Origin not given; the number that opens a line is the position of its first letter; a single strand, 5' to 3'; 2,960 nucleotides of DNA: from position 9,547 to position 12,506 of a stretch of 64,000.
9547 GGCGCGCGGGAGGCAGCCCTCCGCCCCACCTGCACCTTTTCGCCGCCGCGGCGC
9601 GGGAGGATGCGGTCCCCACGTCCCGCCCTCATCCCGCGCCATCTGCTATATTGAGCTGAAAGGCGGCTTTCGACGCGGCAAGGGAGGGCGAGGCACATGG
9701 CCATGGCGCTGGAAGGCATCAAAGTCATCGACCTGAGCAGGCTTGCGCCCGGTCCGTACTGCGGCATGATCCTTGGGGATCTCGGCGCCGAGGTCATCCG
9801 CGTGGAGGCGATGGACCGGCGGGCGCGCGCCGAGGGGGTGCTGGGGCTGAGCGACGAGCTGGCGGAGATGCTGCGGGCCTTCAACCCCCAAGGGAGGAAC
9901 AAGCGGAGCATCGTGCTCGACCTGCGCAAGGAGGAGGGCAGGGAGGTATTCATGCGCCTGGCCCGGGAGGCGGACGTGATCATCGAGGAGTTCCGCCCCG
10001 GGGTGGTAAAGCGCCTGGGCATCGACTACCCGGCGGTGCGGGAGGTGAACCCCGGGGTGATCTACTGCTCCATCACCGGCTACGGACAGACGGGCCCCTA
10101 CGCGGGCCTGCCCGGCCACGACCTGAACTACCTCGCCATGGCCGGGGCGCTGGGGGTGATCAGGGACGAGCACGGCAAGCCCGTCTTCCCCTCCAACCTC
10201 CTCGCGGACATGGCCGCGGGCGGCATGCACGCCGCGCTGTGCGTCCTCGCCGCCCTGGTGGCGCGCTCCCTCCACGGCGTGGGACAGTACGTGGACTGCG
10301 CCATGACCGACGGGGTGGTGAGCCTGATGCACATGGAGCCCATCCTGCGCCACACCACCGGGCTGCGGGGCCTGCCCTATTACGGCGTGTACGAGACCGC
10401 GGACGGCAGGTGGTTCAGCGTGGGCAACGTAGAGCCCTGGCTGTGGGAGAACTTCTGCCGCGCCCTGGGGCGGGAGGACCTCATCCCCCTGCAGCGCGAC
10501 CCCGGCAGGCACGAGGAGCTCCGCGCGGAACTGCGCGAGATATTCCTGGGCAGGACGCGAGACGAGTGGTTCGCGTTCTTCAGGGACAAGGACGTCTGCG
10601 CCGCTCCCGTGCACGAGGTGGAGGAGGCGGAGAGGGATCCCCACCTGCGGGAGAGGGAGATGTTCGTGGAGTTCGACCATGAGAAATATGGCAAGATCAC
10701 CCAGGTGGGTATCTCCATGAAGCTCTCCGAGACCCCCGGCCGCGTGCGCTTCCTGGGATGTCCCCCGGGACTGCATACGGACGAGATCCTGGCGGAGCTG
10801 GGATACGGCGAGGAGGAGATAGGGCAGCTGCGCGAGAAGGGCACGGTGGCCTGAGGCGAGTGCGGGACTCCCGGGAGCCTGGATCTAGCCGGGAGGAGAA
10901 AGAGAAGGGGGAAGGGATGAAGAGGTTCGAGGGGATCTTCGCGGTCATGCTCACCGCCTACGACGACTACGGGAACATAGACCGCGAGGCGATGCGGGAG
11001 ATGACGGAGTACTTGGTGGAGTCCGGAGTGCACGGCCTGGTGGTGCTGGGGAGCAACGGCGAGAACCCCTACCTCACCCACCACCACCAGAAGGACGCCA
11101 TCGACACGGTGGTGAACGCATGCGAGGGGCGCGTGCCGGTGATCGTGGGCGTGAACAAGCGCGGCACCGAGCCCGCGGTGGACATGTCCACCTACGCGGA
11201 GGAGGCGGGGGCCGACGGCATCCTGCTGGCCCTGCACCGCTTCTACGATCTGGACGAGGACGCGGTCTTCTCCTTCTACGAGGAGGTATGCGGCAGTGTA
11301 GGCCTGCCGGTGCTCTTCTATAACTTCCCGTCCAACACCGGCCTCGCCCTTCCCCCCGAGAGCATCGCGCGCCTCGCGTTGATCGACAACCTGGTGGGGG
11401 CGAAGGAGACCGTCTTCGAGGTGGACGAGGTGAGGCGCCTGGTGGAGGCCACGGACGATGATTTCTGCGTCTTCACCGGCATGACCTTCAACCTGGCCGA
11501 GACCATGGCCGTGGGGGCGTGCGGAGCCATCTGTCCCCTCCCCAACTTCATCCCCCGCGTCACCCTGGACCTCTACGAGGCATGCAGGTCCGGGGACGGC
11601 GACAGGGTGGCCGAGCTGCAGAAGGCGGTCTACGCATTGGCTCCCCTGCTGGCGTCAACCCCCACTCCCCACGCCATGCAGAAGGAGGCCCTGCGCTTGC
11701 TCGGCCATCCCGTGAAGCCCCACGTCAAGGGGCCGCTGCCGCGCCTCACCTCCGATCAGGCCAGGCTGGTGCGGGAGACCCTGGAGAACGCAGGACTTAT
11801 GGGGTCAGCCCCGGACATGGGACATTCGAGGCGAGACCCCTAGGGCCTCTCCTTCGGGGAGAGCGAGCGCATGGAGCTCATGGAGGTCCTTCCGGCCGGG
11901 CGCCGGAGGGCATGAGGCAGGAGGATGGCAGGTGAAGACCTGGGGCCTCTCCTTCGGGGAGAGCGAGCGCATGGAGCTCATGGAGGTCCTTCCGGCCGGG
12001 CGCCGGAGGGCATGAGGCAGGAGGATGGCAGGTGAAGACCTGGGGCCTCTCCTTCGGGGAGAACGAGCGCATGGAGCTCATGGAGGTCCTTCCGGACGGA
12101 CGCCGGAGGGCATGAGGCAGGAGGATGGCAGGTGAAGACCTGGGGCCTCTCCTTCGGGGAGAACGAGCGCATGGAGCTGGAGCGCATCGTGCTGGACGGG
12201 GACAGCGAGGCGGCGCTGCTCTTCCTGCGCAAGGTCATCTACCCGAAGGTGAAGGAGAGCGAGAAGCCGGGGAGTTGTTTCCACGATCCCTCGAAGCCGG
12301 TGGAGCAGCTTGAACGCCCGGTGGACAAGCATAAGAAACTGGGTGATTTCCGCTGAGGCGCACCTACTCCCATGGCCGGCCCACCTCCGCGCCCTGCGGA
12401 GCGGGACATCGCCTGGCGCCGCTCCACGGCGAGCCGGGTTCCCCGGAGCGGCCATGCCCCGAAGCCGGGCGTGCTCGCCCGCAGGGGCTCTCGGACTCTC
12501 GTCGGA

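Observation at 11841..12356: Near-perfect 100-bp tandem array regenerating SD + GTG + 27-codon ORF upstream of a 74-aa orphan gene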

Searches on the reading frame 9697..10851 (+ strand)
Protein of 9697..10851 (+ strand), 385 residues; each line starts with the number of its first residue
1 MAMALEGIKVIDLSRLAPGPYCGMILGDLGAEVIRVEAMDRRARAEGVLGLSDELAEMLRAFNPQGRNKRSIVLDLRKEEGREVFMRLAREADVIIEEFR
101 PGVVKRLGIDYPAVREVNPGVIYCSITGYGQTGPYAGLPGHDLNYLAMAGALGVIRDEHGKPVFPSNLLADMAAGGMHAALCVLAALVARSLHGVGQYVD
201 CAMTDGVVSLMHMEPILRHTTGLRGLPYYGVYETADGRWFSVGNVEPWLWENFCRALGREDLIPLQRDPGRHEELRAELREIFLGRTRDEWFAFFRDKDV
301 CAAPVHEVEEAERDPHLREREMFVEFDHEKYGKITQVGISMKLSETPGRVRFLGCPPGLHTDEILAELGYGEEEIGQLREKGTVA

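Call 8: search_protein_families(library=pfam, proteins=[window:9697-10851:+], max_evalue=0.01)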
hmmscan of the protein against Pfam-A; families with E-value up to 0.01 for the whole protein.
window:9697-10851:+ (385 aa): 1 family
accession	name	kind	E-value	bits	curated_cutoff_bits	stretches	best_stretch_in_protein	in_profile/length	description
PF02515.22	CoA_transf_3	-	5.6e-100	335.4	23.3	1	5-357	1-361/366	CoA-transferase family III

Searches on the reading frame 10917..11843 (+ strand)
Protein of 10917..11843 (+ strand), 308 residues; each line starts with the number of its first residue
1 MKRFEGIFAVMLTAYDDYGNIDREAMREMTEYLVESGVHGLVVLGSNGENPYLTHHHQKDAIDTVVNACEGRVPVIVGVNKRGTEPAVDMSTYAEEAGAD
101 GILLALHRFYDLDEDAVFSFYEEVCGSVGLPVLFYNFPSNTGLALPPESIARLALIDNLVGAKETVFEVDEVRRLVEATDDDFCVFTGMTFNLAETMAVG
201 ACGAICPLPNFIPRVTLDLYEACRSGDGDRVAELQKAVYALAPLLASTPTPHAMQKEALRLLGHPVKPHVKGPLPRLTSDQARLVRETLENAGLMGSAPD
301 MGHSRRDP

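Call 8: search_protein_families(library=pfam, proteins=[window:10917-11840:+], max_evalue=0.01)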
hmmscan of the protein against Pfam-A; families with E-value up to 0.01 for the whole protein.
window:10917-11840:+ (308 aa): 1 family
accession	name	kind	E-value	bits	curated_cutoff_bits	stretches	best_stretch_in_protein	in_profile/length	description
PF00701.28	DHDPS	-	1.1e-59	202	22.1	1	4-291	2-288/289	Dihydrodipicolinate synthetase family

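Call 40: find_encoding_contigs(protein=window:10917-11843:+, flank=3000, max_places=10)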
Protein window:10917-11843:+ (308 aa): no gene with exactly this product is on record in the collection.

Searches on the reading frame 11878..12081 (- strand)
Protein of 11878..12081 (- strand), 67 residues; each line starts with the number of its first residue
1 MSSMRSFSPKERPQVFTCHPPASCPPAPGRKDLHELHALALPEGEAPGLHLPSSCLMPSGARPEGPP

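Call 68: find_homologous_proteins(query=window:11878-12081:-, max_evalue=0.001)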
Query window:11878-12081:-: no candidate shares three 5-residue words with the query. No homologue found.

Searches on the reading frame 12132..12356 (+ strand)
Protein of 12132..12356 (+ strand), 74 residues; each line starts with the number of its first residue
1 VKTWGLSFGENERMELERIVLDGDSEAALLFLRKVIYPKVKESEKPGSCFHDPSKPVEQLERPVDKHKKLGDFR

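Call 8: search_protein_families(library=pfam, proteins=[window:12132-12353:+], max_evalue=0.01)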
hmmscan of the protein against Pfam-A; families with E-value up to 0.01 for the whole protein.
window:12132-12353:+ (74 aa): 0 families

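Call 9: find_homologous_proteins(query=window:12132-12353:+, max_evalue=0.01)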
Query window:12132-12353:+ (74 aa): 103 proteins with E <= 0.01 among 104 candidates.
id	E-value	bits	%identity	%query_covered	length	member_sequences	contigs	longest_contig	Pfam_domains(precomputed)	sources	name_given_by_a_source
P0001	4.7e-36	140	89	99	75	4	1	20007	-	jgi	-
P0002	6.9e-36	139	86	100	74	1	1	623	-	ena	-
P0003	1.9e-35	138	85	100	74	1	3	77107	-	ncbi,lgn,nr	ncbi:MAG: hypothetical protein HPY75_03955 [Actinobacteria bacterium]|nr:hypothetical protein [Actin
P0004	3.4e-35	137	85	99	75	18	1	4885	-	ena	-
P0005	3.8e-35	137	85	100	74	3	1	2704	-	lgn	-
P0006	5.3e-35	136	82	100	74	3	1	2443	-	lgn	-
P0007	5.3e-35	136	85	100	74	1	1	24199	-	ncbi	-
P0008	1.2e-34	135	84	99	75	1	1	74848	-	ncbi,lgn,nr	ncbi:MAG: hypothetical protein JW854_14830 [Actinobacteria bacterium]|nr:hypothetical protein [Actin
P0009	1.4e-34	135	84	99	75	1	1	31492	-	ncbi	-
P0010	1.4e-34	135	84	100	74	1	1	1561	-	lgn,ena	-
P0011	2.5e-34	134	84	100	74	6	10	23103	-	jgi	-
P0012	7.2e-34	133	82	100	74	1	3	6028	-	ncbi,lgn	-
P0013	8.8e-34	133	82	99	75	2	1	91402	-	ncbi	ncbi:MAG: hypothetical protein AB1384_11475 [Actinomycetota bacterium]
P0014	8.9e-34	132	79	99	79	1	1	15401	-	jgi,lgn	-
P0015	1.1e-33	132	84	100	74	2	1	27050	-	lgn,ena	-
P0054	1.3e-31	126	97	82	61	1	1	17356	-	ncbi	-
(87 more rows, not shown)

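Call 10: find_encoding_contigs(protein=window:12132-12356:+, flank=6000, max_places=10)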
Protein window:12132-12356:+ (74 aa): 1 contig read that carries it; 1 place shown.
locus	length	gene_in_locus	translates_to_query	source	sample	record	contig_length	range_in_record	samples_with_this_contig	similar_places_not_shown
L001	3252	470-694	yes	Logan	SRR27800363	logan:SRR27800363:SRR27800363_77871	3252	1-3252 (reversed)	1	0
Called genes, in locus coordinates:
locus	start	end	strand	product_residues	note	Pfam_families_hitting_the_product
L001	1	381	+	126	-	?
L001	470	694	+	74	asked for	-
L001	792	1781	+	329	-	PF05096:Glu_cyclase_2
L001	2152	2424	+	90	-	PF00076:RRM_1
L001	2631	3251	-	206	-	?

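Call 15: find_related_loci(query=A1, collection=genome_contigs, flank=4000)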
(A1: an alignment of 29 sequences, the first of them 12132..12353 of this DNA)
Query A1 (74 aa) in genome_contigs; peptide patterns used: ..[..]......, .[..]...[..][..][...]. (x = any residue, [..] = any of these).
53 stretches matched a pattern; 30 encode a relative of the query (tblastn E <= 1e-3); 30 distinct loci.
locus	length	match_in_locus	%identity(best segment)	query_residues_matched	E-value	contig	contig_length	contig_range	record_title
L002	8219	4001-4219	89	2-74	3e-41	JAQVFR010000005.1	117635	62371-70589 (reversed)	MAG: Actinomycetota bacterium isolate STE_163 NODE_211_length_117635_cov_6.373830_Sandtown_E, whole genome shotgun seque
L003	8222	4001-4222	85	1-74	4e-41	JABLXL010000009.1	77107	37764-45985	MAG: Actinomycetota bacterium isolate Ch49 contig9, whole genome shotgun sequence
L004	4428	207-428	84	1-74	7e-40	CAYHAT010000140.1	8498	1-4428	MAG TPA_asm: uncultured Actinomycetota bacterium isolate ERP119294_co1_319 genome assembly, contig: NODE_11941_length_84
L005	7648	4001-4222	84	1-74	1e-39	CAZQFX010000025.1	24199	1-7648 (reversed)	MAG TPA_asm: uncultured Actinomycetota bacterium isolate SRP257756_co1_219 genome assembly, contig: NODE_1546_length_241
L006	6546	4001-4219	84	2-74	2e-39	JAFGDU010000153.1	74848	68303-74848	MAG: Actinomycetota bacterium isolate Zod_Metabat.1188 k87_12870964, whole genome shotgun sequence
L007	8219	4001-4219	84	2-74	4e-39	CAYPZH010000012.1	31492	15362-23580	MAG TPA_asm: uncultured Actinomycetota bacterium isolate binchicken_co7_176 genome assembly, contig: NODE_2283_length_31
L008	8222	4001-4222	82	1-74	2e-38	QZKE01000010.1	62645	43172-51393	MAG: Actinobacteria bacterium isolate SURF_21 Ga0104751_1000574, whole genome shotgun sequence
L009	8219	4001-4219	81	2-74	1e-38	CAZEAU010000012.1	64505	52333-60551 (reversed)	MAG TPA_asm: uncultured Actinomycetota bacterium isolate binchicken_co39_260 genome assembly, contig: NODE_970_length_64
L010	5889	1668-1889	80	1-74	3e-38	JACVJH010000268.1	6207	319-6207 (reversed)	MAG: Candidatus Solincola tengchongensis isolate DRTY-6.bin.58 contig268, whole genome shotgun sequence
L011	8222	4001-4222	77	1-74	6e-38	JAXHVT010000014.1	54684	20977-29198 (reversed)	MAG: Actinomycetota bacterium isolate MAG84_tar_biofilm MAG84_14, whole genome shotgun sequence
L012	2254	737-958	78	1-74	3e-37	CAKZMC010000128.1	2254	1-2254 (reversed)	MAG TPA_asm: uncultured actinobacterium isolate SRR5214706_bin.23_CONCOCT_v1.1_MAG genome assembly, contig: ERZ1744544.1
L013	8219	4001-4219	78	2-74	1e-36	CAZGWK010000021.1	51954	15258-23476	MAG TPA_asm: uncultured Actinomycetota bacterium isolate SRP141376_co1_17 genome assembly, contig: NODE_1640_length_5195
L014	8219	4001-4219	75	1-73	1e-35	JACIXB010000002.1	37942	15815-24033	MAG: Actinomycetota bacterium isolate MAG-41 Actinobacteria_O_bin18_Scaffold_2, whole genome shotgun sequence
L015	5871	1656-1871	76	2-73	6e-36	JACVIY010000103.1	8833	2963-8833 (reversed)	MAG: Candidatus Geothermincola secundus isolate QZM4_2.bin.157 contig103, whole genome shotgun sequence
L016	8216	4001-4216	78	2-73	8e-36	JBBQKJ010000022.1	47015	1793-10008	MAG: Candidatus Geothermincolia bacterium isolate Co_metawrap_610 Cmw_610_k141_20039604_length_47015_cov_14.9988, whole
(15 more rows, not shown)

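Call 26: find_encoding_contigs(protein=P0054, flank=5000, max_places=6)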
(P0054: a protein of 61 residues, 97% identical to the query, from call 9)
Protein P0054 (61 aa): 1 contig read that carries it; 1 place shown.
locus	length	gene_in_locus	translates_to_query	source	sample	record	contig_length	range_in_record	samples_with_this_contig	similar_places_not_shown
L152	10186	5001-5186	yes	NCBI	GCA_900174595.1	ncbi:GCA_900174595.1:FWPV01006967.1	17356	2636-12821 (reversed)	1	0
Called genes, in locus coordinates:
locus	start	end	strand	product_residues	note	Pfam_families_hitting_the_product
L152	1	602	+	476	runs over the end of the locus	-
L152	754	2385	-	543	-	PF00128:Alpha-amylase, PF16657:Malt_amylase_C (weak)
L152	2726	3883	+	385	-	PF02515:CoA_transf_3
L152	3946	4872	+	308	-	PF00701:DHDPS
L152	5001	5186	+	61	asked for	-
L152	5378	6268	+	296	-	PF05096:Glu_cyclase_2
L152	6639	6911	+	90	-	PF00076:RRM_1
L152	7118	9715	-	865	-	-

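Call 27: find_encoding_contigs(protein=P0001, flank=5000, max_places=6)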
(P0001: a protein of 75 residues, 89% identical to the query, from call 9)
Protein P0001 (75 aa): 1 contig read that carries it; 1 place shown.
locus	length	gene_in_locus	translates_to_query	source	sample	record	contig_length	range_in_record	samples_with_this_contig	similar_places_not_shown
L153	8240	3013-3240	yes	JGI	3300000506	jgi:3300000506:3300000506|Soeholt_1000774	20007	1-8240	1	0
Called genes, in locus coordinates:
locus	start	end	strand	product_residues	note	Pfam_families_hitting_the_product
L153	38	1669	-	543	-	PF00128:Alpha-amylase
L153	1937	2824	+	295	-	PF00701:DHDPS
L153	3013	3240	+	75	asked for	-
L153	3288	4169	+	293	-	PF05096:Glu_cyclase_2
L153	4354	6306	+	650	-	PF16177:ACAS_N, PF00501:AMP-binding, PF13193:AMP-binding_C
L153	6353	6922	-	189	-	PF03358:FMN_red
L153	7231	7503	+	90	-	PF00076:RRM_1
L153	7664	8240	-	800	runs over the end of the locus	-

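Call 33: search_solved_structures(query=A1, max_evalue=10)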
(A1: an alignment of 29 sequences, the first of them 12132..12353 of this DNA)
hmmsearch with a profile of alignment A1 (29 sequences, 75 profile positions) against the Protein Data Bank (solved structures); distinct sequences matched with E-value up to 10: 1.
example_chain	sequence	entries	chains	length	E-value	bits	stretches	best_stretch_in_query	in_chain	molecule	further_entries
7wbn_A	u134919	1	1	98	4.4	10.8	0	54-70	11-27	RevCC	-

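Call 34: search_protein_families(library=ncbifam, proteins=[window:12132-12353:+], max_evalue=0.1)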
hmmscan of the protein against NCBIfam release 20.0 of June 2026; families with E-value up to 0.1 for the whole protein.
window:12132-12353:+ (74 aa): 0 families

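Call 36: predict_structure(alignment_id=A1)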
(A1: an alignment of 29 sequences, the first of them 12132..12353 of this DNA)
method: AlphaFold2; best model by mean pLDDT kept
length: 74 residues; sequences in the alignment: 29
mean_pLDDT: 72.7   pTM: 0.52
mean pLDDT of the five models: 72.7, 70.6, 70.4, 69.1, 64.3
residues with pLDDT >= 90: 22; 70-90: 16; 50-70: 29; < 50: 7
segments of 3 or more residues with pLDDT < 50: 69-72
pLDDT, mean of each block of 10 residues (from residue 1): 66 94 95 86 63 62 55 44
secondary structure, 60 per line:
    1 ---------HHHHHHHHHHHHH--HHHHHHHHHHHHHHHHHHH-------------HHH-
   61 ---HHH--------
elements in order: H10-22 H25-43

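Call 39: fold_search(model_id=the predicted structure, library=pdb)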
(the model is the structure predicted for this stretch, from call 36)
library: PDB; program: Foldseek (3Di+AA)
matches with E <= 10: 0; with E <= 0.001: 0
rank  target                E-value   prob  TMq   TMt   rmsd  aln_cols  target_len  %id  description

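Call 65: search_protein_representatives(alignment_id=A1)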
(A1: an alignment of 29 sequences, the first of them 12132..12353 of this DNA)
Query: 29 sequences, 75 profile positions. Proteins with E-value up to 0.001 (for the whole library): 119; up to 1e-10: 7; up to 1e-30: 1. The best 119 are listed.
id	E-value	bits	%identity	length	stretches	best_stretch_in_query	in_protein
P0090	2.3e-34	133.5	-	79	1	1-73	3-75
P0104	2.8e-24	101.1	-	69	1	7-73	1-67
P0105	2.0e-23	98.4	-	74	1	2-73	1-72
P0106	7.9e-14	67.7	-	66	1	1-44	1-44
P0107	1.1e-12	64.0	-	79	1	2-52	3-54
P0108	4.0e-12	62.2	-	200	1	4-53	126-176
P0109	1.6e-11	60.3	-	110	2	7-43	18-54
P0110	1.6e-09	53.9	-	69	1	3-53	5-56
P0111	2.3e-09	53.4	-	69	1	1-46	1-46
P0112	1.2e-08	51.1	-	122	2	13-43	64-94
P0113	1.8e-08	50.5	-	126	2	3-46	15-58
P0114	3.5e-08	49.6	-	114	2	13-50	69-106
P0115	6.8e-08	48.7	-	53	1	2-45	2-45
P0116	3.7e-07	46.3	-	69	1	3-60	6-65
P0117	6.7e-07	45.5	-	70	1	6-52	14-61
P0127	3.2e-06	43.3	-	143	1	3-50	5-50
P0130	4.4e-06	42.9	-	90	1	3-46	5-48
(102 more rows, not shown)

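Call 66: search_protein_families(library=pfam, proteins=[P0106, P0107, P0108, P0109, P0110, P0112, P0113, P0116, P0127, P0130], max_evalue=0.01)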
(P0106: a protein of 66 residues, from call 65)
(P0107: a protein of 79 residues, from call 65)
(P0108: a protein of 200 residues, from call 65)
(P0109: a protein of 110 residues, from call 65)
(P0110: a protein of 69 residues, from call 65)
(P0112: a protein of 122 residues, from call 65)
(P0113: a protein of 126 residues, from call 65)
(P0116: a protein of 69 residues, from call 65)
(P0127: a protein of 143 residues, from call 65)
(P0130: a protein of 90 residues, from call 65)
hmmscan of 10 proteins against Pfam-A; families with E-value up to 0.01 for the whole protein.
P0106 (66 aa): 0 families

P0107 (79 aa): 0 families

P0108 (200 aa): 3 families
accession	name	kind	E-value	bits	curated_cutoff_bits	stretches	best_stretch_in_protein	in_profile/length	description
PF24460.1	DUF7575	-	1.8e-05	24.4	28.5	1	2-24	5-27/28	Domain of unknown function (DUF7575)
PF12773.13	DZR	-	0.0011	19.5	27.3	1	3-25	1-23/45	Double zinc ribbon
PF18912.6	DZR_2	-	0.0084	16.4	27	0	2-25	9-32/56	Double zinc ribbon domain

P0109 (110 aa): 0 families

P0110 (69 aa): 0 families

P0112 (122 aa): 0 families

P0113 (126 aa): 0 families

P0116 (69 aa): 0 families

P0127 (143 aa): 0 families

P0130 (90 aa): 0 families
